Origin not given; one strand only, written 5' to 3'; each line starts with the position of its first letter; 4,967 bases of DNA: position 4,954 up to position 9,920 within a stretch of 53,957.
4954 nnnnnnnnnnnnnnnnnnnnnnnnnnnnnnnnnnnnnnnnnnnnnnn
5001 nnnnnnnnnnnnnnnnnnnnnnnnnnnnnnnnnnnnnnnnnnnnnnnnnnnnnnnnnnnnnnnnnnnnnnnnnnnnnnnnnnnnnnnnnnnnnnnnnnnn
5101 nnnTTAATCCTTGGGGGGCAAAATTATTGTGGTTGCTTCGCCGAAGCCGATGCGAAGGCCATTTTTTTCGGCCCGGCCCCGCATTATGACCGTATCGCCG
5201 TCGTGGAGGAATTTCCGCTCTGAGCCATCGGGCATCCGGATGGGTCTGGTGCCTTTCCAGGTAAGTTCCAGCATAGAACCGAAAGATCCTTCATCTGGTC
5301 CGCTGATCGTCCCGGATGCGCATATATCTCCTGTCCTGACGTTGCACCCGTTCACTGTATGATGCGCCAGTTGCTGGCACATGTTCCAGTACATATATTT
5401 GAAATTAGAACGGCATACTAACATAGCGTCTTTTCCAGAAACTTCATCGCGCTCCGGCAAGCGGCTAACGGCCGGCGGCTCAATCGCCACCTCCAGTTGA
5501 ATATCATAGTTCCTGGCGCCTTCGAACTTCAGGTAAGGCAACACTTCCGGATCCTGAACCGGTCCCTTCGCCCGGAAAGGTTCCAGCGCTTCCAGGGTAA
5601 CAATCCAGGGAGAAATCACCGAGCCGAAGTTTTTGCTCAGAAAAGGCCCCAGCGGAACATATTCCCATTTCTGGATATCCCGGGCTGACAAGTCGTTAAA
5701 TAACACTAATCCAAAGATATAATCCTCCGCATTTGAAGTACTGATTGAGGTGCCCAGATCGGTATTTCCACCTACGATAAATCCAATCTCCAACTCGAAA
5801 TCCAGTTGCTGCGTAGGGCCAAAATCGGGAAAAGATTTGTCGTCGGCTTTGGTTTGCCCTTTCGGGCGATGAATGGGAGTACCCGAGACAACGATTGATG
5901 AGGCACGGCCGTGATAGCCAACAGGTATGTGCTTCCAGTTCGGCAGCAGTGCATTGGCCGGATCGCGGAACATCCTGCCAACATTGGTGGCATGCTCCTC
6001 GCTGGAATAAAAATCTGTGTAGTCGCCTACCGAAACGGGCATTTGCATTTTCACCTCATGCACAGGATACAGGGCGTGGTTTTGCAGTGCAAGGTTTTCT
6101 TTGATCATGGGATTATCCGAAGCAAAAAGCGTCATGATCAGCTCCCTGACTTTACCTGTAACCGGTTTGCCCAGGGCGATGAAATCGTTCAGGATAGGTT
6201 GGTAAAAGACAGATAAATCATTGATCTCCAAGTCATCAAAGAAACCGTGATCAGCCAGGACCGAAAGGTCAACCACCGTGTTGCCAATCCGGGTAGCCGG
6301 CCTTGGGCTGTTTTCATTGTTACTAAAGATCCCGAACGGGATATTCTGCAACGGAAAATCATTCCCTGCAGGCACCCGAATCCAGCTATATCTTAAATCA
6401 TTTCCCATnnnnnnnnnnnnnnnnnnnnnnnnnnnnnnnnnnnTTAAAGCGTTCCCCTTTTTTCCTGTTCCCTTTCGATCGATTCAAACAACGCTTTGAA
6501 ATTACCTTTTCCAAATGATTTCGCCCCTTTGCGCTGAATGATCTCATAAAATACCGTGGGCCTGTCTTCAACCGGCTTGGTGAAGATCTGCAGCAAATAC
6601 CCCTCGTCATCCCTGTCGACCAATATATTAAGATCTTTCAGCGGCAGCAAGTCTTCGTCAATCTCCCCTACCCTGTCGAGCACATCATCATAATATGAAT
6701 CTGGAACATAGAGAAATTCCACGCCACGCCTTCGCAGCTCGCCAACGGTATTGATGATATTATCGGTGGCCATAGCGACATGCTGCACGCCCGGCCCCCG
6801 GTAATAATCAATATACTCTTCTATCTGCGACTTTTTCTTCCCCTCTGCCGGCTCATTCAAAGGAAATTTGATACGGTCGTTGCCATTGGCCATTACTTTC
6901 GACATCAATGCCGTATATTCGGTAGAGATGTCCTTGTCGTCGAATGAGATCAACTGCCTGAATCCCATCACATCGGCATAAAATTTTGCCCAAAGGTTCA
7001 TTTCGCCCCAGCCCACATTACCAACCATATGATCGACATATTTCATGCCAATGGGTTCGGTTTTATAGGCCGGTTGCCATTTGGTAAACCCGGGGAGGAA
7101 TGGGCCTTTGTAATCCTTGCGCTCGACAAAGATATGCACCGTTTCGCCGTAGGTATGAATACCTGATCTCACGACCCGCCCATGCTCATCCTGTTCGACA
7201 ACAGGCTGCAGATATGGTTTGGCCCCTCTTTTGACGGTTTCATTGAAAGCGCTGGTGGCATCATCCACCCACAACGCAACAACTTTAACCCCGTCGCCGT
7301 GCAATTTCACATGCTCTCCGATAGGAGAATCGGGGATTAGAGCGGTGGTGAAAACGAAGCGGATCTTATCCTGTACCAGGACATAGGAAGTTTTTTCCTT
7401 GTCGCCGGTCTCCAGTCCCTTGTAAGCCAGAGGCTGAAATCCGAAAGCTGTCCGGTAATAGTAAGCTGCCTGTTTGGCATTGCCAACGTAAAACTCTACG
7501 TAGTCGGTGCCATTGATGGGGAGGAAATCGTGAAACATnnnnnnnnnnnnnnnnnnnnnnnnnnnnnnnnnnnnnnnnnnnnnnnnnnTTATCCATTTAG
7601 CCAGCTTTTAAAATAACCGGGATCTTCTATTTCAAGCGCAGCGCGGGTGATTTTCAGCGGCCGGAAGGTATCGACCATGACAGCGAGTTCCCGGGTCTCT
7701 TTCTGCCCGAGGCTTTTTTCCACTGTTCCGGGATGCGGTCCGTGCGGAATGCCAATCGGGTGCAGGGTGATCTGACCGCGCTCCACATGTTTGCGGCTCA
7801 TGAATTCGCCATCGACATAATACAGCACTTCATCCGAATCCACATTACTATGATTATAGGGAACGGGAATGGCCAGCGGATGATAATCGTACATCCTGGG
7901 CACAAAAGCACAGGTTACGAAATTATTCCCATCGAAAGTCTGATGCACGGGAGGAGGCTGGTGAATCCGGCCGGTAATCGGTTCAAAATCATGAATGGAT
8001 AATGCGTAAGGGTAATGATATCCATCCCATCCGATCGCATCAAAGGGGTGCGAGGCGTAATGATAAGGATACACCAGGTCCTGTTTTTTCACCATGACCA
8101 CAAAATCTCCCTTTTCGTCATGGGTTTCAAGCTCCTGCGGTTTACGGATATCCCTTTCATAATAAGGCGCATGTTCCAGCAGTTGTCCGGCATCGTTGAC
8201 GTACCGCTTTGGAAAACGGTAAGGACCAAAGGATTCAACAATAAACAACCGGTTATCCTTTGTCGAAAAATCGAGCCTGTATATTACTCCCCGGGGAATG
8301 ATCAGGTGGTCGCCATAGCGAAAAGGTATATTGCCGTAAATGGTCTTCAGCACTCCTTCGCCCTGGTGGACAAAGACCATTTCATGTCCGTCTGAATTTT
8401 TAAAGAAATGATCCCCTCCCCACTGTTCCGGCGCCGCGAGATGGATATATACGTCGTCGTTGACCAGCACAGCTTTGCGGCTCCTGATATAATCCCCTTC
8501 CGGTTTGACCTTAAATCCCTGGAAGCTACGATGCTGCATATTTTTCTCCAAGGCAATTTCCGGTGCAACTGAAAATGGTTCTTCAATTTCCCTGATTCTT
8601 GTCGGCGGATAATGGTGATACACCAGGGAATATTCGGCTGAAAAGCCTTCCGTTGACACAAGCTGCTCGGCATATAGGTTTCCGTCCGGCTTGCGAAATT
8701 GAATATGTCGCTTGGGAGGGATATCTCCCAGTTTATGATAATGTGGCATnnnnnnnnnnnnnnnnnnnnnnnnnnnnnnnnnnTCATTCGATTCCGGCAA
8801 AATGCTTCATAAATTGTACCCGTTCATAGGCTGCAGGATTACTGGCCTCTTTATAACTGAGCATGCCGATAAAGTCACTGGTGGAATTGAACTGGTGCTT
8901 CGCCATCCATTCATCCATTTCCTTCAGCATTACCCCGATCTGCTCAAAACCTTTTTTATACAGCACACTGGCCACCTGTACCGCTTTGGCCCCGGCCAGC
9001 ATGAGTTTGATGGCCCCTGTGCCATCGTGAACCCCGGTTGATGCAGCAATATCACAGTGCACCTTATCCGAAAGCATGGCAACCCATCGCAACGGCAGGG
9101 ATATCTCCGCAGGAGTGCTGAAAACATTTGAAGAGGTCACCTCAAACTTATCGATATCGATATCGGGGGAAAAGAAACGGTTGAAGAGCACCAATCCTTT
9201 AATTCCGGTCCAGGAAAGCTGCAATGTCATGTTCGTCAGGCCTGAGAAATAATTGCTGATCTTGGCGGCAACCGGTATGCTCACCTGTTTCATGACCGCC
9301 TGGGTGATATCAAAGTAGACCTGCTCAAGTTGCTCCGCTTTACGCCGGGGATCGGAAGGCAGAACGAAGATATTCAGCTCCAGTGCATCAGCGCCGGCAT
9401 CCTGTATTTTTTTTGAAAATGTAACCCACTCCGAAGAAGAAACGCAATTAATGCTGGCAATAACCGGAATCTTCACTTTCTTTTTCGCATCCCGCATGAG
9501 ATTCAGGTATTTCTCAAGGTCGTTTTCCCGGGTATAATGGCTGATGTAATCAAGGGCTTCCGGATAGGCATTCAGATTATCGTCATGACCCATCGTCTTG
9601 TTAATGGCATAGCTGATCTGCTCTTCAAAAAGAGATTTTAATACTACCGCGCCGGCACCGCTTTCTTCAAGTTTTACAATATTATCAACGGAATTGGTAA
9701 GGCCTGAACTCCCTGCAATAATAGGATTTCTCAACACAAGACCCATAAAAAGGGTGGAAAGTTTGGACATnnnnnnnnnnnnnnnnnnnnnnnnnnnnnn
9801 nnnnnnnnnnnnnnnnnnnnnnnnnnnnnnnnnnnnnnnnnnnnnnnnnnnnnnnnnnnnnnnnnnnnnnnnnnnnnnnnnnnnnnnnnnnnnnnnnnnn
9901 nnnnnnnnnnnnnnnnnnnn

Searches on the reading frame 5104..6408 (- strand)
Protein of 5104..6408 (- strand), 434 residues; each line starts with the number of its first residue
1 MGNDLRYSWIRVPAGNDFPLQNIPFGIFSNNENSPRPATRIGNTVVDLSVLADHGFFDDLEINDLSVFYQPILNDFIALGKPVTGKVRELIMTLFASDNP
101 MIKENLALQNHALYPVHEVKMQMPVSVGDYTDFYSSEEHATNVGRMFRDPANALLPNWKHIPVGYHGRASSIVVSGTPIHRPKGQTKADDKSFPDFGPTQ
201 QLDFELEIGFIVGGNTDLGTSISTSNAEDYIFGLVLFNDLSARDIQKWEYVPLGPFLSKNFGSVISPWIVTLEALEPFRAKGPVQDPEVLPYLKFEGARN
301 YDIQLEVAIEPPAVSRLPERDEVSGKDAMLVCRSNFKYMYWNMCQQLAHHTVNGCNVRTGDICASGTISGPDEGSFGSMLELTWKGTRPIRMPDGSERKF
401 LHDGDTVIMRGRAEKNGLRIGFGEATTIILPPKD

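Call 29: search_protein_families(library=pfam, proteins=[window:5104-6408:-])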
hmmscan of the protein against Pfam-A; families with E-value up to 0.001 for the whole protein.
window:5104-6408:- (434 aa): 2 families
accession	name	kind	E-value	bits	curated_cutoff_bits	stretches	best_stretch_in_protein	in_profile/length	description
PF01557.24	FAA_hydrolase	-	1.2e-35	123.6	23.9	1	131-410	4-202/214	Fumarylacetoacetate (FAA) hydrolase C-terminal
PF09298.16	FAA_hydrolase_N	-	2.2e-28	98.9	25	1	21-124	1-105/105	Fumarylacetoacetase N-terminal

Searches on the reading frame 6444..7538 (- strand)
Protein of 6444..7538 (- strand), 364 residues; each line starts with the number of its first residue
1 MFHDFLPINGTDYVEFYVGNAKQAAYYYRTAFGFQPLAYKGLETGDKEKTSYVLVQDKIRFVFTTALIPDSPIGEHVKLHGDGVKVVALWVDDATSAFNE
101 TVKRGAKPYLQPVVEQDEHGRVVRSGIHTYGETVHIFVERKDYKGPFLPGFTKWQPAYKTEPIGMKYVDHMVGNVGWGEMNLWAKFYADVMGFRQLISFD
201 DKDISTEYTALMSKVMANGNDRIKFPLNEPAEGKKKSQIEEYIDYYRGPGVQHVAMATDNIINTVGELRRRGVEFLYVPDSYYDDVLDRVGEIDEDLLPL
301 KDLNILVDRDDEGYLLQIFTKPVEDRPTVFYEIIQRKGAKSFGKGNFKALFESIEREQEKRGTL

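Call 29: search_protein_families(library=pfam, proteins=[window:6444-7538:-])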
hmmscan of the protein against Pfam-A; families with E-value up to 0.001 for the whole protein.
window:6444-7538:- (364 aa): 3 families
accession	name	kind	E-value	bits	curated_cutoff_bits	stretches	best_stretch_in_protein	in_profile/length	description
PF00903.31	Glyoxalase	-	6.9e-18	65.6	20.6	2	178-288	10-108/121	Glyoxalase/Bleomycin resistance protein/Dioxygenase superfamily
PF13669.12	Glyoxalase_4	-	2.5e-11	44.3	27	1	184-276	14-94/109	Glyoxalase/Bleomycin resistance protein/Dioxygenase superfamily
PF14696.12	Glyoxalase_5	-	2.6e-06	28.1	27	1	6-140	5-126/139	Hydroxyphenylpyruvate dioxygenase, HPPD, N-terminal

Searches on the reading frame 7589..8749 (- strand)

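Call 29: search_protein_families(library=pfam, proteins=[window:7589-8749:-])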
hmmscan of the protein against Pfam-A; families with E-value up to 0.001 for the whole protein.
window:7589-8749:- (386 aa): 2 families
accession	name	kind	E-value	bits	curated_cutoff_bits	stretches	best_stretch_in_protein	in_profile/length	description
PF20510.4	HgmA_N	-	4e-12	46.5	20.2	1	100-249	125-270/273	Homogentisate 1,2-dioxygenase N-terminal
PF07883.17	Cupin_2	-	0.00085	19.4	27.2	0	120-160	17-57/70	Cupin domain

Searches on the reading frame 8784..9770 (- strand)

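Call 29: search_protein_families(library=pfam, proteins=[window:8784-9770:-])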
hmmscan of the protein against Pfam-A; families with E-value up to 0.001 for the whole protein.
window:8784-9770:- (328 aa): 1 family
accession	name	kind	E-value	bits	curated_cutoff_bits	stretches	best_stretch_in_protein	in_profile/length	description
PF01180.27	DHO_dh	-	5.8e-15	55.7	27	1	4-288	2-290/291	Dihydroorotate dehydrogenase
